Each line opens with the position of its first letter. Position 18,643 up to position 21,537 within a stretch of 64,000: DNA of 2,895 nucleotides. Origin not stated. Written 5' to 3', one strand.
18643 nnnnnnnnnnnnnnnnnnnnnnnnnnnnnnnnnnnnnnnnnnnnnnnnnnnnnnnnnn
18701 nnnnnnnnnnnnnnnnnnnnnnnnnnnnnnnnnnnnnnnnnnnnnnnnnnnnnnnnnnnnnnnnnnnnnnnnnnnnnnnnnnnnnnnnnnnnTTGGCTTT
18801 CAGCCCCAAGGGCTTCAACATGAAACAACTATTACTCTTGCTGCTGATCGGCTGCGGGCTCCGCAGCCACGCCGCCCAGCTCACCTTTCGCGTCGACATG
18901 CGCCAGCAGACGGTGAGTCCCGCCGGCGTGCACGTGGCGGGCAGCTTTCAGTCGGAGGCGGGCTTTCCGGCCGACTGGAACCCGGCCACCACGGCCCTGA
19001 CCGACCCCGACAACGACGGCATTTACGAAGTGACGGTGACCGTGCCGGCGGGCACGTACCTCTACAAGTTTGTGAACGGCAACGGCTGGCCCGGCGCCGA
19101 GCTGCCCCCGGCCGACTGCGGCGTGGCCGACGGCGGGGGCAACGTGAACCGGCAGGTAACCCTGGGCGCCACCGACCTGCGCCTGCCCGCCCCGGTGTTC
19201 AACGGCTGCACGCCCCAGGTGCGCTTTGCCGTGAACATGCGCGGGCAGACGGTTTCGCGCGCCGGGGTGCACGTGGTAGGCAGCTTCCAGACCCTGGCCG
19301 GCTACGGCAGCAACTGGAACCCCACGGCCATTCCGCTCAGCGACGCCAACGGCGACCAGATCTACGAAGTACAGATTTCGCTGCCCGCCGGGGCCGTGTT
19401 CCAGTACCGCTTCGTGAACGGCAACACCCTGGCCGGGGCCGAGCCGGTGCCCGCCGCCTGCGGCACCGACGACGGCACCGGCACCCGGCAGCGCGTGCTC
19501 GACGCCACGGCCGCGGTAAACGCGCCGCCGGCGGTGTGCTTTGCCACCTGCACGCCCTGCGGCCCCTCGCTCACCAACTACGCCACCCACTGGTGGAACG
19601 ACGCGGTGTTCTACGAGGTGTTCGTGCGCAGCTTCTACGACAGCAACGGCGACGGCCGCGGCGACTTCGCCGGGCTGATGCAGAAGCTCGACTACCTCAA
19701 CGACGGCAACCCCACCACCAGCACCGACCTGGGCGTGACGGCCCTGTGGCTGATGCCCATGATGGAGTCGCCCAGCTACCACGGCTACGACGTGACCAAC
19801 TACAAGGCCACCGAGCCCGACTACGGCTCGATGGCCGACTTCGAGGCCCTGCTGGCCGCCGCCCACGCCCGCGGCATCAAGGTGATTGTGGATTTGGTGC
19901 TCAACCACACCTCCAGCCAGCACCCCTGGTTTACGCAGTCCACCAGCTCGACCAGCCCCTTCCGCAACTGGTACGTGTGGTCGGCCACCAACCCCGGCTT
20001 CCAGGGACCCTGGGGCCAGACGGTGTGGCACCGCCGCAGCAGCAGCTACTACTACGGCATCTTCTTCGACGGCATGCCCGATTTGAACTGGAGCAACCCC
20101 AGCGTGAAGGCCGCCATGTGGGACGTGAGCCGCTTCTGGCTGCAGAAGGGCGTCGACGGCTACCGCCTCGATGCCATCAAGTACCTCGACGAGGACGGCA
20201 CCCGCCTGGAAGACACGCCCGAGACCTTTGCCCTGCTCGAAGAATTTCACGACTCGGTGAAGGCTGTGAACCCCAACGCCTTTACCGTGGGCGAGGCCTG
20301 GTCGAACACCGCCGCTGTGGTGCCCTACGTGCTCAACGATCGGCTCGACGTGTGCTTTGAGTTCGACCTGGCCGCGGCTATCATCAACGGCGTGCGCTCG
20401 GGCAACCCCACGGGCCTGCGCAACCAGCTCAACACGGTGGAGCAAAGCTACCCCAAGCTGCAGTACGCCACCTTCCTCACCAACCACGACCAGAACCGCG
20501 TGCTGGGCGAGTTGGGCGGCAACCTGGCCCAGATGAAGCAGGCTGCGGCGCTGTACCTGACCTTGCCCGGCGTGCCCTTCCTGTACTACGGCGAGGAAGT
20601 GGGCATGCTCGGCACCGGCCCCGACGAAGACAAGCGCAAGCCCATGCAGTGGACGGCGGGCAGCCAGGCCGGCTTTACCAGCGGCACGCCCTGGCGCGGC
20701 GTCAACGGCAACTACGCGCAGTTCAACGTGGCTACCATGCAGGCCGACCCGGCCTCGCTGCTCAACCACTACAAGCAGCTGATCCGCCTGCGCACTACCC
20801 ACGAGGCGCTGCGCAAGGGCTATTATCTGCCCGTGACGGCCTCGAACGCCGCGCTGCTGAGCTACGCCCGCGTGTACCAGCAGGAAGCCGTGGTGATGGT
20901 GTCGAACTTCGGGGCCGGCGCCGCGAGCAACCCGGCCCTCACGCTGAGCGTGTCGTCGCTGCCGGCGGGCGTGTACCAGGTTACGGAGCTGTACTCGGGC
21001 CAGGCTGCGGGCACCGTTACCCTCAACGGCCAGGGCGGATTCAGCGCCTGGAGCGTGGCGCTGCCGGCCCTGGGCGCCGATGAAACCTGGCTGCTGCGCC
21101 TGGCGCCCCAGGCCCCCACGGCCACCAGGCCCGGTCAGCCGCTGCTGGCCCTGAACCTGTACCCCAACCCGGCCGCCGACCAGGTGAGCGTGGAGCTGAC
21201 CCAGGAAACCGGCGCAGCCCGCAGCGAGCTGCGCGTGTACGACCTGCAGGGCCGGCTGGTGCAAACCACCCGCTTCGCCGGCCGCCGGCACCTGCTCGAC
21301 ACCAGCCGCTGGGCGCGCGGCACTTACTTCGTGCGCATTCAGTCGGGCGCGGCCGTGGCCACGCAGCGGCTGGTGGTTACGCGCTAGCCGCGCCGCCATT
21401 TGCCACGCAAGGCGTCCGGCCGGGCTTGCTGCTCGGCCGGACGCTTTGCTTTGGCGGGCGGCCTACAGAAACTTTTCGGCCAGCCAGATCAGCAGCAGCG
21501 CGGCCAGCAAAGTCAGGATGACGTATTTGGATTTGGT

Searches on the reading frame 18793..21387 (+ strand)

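Call 3: search_protein_families(library=pfam, proteins=[window:18793-21387:+], max_evalue=0.1)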
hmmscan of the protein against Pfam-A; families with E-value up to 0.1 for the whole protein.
window:18793-21387:+ (864 aa): 10 families
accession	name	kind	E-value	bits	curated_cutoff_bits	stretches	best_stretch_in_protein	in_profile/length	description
PF00128.31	Alpha-amylase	-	8.9e-102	342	22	1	276-676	2-446/446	Alpha amylase, catalytic domain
PF22058.2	X25_BaPul_like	-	9.4e-20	71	27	2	46-101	2-58/87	Pullulanase X25 domain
PF18962.6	Por_Secre_tail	-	1.1e-15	58.1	27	1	789-862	1-75/75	Secretion system C-terminal sorting domain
PF00686.25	CBM_20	-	1.3e-07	31.8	23.3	1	142-209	3-68/97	Starch binding domain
PF02922.24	CBM_48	-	2.5e-05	25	22.4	0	167-211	26-72/83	Carbohydrate-binding module 48 (Isoamylase N-terminal domain)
PF11941.14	DUF3459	-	3.5e-05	24.5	22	1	659-756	1-88/90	Domain of unknown function (DUF3459)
PF16967.11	TcfC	-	0.00025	21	29.4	0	812-850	14-51/68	E-set like domain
PF16561.11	AMPK1_CBM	-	0.00078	20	26.8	0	66-120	26-75/85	Glycogen recognition site of AMP-activated protein kinase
PF16640.11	Big_3_5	-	0.021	15.8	35.5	0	710-738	44-73/88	Bacterial Ig-like domain (group 3)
PF16657.11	Malt_amylase_C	-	0.058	13.9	27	0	681-736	6-54/75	Maltogenic Amylase, C-terminal domain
